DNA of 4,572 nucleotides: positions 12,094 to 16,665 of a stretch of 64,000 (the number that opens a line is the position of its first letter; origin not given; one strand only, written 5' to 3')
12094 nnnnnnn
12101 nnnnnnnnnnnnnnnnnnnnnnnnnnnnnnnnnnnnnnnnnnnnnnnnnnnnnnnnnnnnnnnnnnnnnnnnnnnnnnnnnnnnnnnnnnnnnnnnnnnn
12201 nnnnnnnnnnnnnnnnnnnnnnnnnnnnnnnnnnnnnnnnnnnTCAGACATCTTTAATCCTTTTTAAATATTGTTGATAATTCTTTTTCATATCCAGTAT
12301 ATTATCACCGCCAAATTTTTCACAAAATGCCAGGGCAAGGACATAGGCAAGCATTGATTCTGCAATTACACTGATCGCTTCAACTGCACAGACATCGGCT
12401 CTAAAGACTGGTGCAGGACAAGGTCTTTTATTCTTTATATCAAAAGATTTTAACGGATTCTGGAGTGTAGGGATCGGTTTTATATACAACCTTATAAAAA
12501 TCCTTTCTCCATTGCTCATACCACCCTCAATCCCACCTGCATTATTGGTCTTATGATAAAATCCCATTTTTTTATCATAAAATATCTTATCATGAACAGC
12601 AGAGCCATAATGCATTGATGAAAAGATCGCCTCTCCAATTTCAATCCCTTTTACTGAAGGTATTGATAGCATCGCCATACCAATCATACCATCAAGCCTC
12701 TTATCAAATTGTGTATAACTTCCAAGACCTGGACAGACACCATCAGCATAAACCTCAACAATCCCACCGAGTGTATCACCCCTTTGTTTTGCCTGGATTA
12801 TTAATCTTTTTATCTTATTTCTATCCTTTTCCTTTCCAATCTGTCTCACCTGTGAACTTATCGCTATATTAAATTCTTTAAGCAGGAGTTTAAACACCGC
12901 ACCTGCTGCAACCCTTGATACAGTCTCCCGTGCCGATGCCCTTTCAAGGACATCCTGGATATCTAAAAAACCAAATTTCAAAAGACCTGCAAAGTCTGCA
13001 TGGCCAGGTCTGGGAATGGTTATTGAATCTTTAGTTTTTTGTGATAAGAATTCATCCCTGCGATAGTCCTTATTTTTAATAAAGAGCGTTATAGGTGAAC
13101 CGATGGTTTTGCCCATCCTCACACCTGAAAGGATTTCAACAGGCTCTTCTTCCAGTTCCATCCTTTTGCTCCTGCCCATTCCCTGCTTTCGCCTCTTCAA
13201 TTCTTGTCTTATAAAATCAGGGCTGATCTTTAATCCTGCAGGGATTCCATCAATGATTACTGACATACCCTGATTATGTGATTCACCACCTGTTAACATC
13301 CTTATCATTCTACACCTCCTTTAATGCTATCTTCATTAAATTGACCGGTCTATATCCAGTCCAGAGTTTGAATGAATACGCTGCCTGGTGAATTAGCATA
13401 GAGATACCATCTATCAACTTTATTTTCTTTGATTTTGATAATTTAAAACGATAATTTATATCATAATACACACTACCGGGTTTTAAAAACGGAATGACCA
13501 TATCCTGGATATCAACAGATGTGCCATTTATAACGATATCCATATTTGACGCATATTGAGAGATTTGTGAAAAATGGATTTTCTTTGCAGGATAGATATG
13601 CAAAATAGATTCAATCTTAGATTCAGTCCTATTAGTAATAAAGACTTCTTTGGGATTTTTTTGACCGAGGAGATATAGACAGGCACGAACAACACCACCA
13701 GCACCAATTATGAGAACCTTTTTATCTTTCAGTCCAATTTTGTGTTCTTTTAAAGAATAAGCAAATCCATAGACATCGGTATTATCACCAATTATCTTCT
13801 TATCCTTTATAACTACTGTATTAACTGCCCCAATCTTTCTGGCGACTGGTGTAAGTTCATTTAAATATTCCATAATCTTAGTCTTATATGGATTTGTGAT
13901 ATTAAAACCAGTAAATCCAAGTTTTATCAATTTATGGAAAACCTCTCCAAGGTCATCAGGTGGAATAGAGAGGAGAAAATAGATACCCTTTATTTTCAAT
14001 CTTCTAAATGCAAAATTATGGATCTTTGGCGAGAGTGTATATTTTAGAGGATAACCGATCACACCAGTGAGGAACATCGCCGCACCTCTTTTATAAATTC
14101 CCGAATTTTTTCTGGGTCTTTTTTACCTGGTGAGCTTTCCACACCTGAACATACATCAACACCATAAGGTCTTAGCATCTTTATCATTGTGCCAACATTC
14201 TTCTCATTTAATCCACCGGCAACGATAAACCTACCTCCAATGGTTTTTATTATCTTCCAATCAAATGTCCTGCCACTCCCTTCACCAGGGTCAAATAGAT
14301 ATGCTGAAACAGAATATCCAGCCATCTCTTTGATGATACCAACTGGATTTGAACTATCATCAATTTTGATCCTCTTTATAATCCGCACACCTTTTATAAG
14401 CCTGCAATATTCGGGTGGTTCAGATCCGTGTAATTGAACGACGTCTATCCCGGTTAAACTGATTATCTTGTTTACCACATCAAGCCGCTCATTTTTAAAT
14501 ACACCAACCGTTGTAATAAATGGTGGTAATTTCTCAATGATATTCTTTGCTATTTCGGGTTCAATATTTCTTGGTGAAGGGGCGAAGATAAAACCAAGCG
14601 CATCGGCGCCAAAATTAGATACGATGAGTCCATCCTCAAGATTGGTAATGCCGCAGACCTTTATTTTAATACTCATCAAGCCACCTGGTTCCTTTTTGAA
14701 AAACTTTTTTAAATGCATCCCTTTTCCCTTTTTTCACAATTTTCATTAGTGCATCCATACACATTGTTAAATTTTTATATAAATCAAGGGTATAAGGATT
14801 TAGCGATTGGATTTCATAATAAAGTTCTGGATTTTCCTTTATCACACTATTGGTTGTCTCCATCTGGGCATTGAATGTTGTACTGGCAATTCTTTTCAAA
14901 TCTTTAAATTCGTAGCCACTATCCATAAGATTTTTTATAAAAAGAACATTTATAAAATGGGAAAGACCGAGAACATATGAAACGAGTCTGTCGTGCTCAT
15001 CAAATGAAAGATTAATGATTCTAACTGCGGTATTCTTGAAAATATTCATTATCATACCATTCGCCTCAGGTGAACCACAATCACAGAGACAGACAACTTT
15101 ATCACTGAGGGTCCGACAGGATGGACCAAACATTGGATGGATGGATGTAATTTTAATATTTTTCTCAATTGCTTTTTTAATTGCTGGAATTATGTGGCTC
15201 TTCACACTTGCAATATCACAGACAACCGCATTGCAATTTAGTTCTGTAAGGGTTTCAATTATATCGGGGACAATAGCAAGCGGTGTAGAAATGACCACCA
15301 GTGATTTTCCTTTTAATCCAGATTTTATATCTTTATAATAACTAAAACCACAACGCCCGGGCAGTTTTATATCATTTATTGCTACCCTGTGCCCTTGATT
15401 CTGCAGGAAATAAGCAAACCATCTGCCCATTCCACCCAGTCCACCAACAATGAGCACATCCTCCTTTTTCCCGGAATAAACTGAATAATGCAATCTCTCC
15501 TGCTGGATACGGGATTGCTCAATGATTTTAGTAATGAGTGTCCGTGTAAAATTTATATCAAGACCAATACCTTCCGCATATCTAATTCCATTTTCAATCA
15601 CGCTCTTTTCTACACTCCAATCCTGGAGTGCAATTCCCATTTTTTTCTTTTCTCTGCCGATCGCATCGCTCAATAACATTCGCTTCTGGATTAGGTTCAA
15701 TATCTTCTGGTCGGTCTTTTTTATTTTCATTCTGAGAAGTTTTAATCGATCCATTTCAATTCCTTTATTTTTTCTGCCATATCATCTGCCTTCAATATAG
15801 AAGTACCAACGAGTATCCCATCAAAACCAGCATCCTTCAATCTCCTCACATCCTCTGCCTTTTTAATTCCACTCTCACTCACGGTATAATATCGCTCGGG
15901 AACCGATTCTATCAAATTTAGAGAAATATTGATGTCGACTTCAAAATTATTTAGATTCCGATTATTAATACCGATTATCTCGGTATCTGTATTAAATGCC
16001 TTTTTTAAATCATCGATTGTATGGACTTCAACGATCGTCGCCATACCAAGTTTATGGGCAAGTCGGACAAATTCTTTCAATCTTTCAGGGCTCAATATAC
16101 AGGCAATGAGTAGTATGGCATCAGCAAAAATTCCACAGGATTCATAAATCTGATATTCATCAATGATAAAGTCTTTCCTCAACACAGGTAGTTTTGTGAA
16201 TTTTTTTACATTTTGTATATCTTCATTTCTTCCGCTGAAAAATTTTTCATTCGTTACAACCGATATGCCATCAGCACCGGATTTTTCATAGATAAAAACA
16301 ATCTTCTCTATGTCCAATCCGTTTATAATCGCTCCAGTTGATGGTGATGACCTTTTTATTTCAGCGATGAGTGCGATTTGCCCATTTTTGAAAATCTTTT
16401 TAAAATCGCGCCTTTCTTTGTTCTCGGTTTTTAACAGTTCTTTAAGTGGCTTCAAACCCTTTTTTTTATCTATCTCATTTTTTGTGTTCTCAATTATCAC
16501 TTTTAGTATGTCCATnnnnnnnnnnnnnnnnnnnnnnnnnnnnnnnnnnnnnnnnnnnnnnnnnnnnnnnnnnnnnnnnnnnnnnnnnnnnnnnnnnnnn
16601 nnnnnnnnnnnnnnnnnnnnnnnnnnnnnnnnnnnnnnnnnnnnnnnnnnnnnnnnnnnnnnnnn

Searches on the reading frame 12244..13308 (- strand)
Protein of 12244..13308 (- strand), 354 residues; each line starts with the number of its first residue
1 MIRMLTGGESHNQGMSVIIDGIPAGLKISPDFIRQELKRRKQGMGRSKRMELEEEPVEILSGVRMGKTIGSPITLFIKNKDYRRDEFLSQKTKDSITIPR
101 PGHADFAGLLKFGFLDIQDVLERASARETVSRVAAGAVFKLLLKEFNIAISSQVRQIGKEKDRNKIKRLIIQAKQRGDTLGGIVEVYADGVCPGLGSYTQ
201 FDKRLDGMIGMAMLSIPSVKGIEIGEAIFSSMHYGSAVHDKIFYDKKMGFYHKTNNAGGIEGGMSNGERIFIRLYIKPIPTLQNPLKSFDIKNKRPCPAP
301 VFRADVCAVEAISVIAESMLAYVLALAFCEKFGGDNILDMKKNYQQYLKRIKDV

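Call 7: search_protein_families(library=ncbifam, proteins=[window:12244-13308:-], max_evalue=0.00001)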
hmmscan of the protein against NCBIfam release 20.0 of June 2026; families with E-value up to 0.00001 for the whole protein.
window:12244-13308:- (354 aa): 3 families
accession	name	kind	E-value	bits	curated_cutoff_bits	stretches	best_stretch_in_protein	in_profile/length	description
NF003793.1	PRK05382.1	equivalog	1.3e-106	356.3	321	2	3-163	1-155/344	chorismate synthase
TIGR00033.1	aroC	equivalog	1.9e-99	333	212.2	2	2-162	1-156/351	chorismate synthase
NF009113.0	PRK12463.1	equivalog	4e-97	325.6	799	2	169-352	205-388/390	chorismate synthase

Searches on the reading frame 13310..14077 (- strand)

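Call 7: search_protein_families(library=ncbifam, proteins=[window:13310-14077:-], max_evalue=0.00001)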
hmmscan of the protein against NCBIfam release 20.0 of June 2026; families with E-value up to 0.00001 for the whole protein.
window:13310-14077:- (255 aa): 19 families
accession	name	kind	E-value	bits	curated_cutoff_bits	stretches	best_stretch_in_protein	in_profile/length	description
TIGR00507.1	aroE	equivalog_domain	2.1e-64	217.3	200.2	1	4-246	3-259/270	shikimate dehydrogenase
NF001319.0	PRK00258.3-3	equivalog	1.5e-55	188.2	252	1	2-251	7-269/279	shikimate dehydrogenase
NF001312.0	PRK00258.1-4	equivalog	5e-51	173.6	295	1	4-245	12-269/285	shikimate dehydrogenase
NF001314.0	PRK00258.2-2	equivalog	1.4e-50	172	248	1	3-254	9-286/290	shikimate dehydrogenase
NF001310.0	PRK00258.1-2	equivalog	1e-49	169.2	221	1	6-245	7-264/279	shikimate dehydrogenase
NF001322.0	PRK00258.3-6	equivalog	1.7e-44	152.2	285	1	2-249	6-260/272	shikimate dehydrogenase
NF001315.0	PRK00258.2-4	equivalog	7.2e-43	146.8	413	1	3-249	9-276/284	shikimate dehydrogenase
NF001316.0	PRK00258.2-5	equivalog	1.2e-42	146.1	247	1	5-241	5-245/263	shikimate dehydrogenase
NF006802.0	PRK09310.1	equivalog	4.4e-37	128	598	1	4-240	218-454/477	bifunctional 3-dehydroquinate dehydratase/shikimate dehydrogenase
NF001311.0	PRK00258.1-3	equivalog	9.1e-37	126.7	235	1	4-253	8-270/279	shikimate dehydrogenase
NF001313.0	PRK00258.2-1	equivalog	1e-35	123.7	431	1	3-152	11-160/290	shikimate dehydrogenase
NF009200.0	PRK12548.1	subfamily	2.4e-35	122.3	432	1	3-244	11-279/289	shikimate dehydrogenase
NF009201.0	PRK12549.1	subfamily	4.6e-35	121.2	235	1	2-244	8-271/286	shikimate dehydrogenase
TIGR01809.1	Shik-DH-AROM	equivalog_domain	5.7e-35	120.8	196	1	5-170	9-177/282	shikimate dehydrogenase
NF009390.0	PRK12749.1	equivalog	5.8e-25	88.2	349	1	3-153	9-159/288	quinate/shikimate dehydrogenase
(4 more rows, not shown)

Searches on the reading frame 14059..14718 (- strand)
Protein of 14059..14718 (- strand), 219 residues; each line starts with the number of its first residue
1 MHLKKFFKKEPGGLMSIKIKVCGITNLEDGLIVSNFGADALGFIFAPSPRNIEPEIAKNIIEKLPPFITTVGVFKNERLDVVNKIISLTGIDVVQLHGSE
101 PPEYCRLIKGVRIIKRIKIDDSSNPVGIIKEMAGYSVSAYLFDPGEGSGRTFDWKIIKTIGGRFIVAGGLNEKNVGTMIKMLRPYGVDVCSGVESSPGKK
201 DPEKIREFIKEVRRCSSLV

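Call 6: search_protein_families(library=ncbifam, proteins=[window:14059-14718:-], max_evalue=0.00001)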
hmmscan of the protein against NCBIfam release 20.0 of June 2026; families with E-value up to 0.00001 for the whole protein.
window:14059-14718:- (219 aa): 13 families
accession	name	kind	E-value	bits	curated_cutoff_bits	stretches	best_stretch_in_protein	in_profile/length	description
NF002298.0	PRK01222.1-4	equivalog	7.1e-60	202.2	215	1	16-216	2-206/209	phosphoribosylanthranilate isomerase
NF002299.0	PRK01222.1-6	equivalog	3.7e-44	150.7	231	1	17-215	18-228/231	phosphoribosylanthranilate isomerase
NF002297.0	PRK01222.1-3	equivalog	3.3e-42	144.3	259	1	17-216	1-203/204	phosphoribosylanthranilate isomerase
NF002300.0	PRK01222.1-7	equivalog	4.4e-42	143.9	212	1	17-214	2-193/195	phosphoribosylanthranilate isomerase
NF002295.0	PRK01222.1-1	equivalog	3.2e-39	134.7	216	1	15-215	1-213/219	phosphoribosylanthranilate isomerase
NF006945.0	PRK09427.1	equivalog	2.4e-37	128.6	380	1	18-214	261-460/461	bifunctional indole-3-glycerol-phosphate synthase TrpC/phosphoribosylanthranilate isomerase TrpF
NF002304.0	PRK01222.2-4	equivalog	2e-35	122.1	181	1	19-214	3-205/208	phosphoribosylanthranilate isomerase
NF002302.0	PRK01222.2-2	equivalog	3e-35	122.3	172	1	18-214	2-188/193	phosphoribosylanthranilate isomerase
NF002296.0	PRK01222.1-2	equivalog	9e-34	117.2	270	1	17-216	8-216/221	phosphoribosylanthranilate isomerase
NF002301.0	PRK01222.2-1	equivalog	3.4e-29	101.9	232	1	16-214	2-211/217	phosphoribosylanthranilate isomerase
NF002303.0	PRK01222.2-3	equivalog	6.9e-29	100.9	224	1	17-217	1-205/208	phosphoribosylanthranilate isomerase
NF010563.0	PRK13958.1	equivalog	2.1e-26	92.8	234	1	18-213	2-204/210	phosphoribosylanthranilate isomerase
NF010376.0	PRK13803.1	equivalog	4.8e-24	85.1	819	1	15-214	3-207/600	bifunctional phosphoribosylanthranilate isomerase/tryptophan synthase subunit beta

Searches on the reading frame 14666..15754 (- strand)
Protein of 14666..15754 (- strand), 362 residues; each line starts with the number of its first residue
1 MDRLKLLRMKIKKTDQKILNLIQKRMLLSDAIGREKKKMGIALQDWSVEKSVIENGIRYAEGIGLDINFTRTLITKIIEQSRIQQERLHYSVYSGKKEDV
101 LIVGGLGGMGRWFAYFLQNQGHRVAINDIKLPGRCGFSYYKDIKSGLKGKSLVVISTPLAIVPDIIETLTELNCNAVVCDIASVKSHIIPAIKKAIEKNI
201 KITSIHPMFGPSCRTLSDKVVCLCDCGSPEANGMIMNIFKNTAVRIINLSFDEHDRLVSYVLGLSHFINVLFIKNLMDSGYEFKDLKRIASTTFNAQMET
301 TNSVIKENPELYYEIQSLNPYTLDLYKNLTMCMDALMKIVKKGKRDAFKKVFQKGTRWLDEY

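Call 6: search_protein_families(library=ncbifam, proteins=[window:14666-15754:-], max_evalue=0.00001)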
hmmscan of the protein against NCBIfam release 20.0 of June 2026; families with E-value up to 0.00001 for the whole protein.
window:14666-15754:- (362 aa): 25 families
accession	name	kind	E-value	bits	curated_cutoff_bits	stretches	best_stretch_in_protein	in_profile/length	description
NF008400.0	PRK11199.1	equivalog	1.4e-52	178.9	273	1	2-362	3-353/374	bifunctional chorismate mutase/prephenate dehydrogenase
NF006408.0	PRK08655.1-2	equivalog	1.1e-37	129.9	422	1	97-361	6-277/441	prephenate dehydrogenase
NF006409.0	PRK08655.1-3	equivalog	6e-37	127.8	310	1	100-354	3-262/290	prephenate dehydrogenase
NF006411.0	PRK08655.1-5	equivalog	1.4e-36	126.3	464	1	97-354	2-266/443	prephenate dehydrogenase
NF006410.0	PRK08655.1-4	equivalog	2.5e-33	115.6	498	1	100-357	7-274/446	prephenate dehydrogenase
NF006407.0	PRK08655.1-1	equivalog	3.4e-30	105.2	834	1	101-354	4-266/439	prephenate dehydrogenase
NF006307.0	PRK08507.1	equivalog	5.5e-17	61.8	295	1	149-349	58-259/275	prephenate dehydrogenase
NF006457.0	PRK08818.1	equivalog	1.8e-14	53.6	411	1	100-353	7-259/373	prephenate dehydrogenase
NF005032.0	PRK06444.1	equivalog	1.5e-12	47.6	293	1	148-322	30-182/197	prephenate dehydrogenase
NF005107.0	PRK06545.1-5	equivalog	2.4e-12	46.5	414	1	141-357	54-279/367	prephenate dehydrogenase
TIGR01791.2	CM_archaeal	equivalog_domain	2.3e-11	43.5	66.95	1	6-85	3-82/83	chorismate mutase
NF005650.0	PRK07417.1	equivalog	2.2e-10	40.3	290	1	146-354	55-270/281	prephenate/arogenate dehydrogenase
NF005106.0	PRK06545.1-4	equivalog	5.4e-10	39.1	569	1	142-360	54-281/363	prephenate dehydrogenase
NF005111.0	PRK06545.2-3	equivalog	1.9e-09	37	344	1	98-280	14-211/371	prephenate dehydrogenase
TIGR01803.1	CM-like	subfamily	1.1e-08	35.1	73.35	1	6-81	3-78/82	chorismate mutase family protein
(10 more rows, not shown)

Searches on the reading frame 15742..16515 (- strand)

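Call 6: search_protein_families(library=ncbifam, proteins=[window:15742-16515:-], max_evalue=0.00001)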
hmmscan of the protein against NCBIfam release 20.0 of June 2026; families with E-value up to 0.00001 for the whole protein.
window:15742-16515:- (257 aa): 15 families
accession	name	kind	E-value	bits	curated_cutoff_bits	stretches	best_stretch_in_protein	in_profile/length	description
NF001377.0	PRK00278.2-4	equivalog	3.7e-89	298.4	260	1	1-254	1-256/259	indole-3-glycerol phosphate synthase TrpC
NF001373.0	PRK00278.1-6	equivalog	1.5e-74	250.5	317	1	2-253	3-260/263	indole-3-glycerol phosphate synthase TrpC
NF006945.0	PRK09427.1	equivalog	4.7e-68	229.8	380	1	2-253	8-257/461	bifunctional indole-3-glycerol-phosphate synthase TrpC/phosphoribosylanthranilate isomerase TrpF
NF001371.0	PRK00278.1-3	equivalog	1.5e-67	227.6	307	1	1-254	2-252/255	indole-3-glycerol phosphate synthase TrpC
NF001372.0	PRK00278.1-4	subfamily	4.5e-67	226.2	370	1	2-253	30-291/295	indole-3-glycerol phosphate synthase TrpC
NF001375.0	PRK00278.2-2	equivalog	1.3e-65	221.3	360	1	6-253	4-247/255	indole-3-glycerol phosphate synthase TrpC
NF001378.0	PRK00278.2-5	equivalog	3.4e-65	219.8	360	1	3-254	2-259/263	indole-3-glycerol phosphate synthase TrpC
NF001370.0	PRK00278.1-2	equivalog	6.1e-65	219.1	348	1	2-253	3-260/266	indole-3-glycerol phosphate synthase TrpC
NF001376.0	PRK00278.2-3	equivalog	3.6e-64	216.6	284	1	19-253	16-251/255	indole-3-glycerol phosphate synthase TrpC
NF001369.0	PRK00278.1-1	equivalog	5e-62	209.5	329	1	1-254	3-258/271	indole-3-glycerol phosphate synthase TrpC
NF010562.0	PRK13957.1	equivalog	3.3e-53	180.4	414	1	3-249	9-247/252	indole-3-glycerol-phosphate synthase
NF001374.0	PRK00278.2-1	equivalog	1.2e-50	172.2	258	1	38-249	37-246/249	indole-3-glycerol phosphate synthase TrpC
NF010375.0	PRK13802.1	equivalog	1.1e-47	162.6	1386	1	37-251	39-254/695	bifunctional indole-3-glycerol phosphate synthase/tryptophan synthase subunit beta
NF041303.1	Indglycph_syn_Halo_TrpC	equivalog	1.2e-45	155.8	380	1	38-251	38-246/250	indole-3-glycerol phosphate synthase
NF003302.0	PRK04302.1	subfamily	3.4e-06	26.9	132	0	196-253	161-218/223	triose-phosphate isomerase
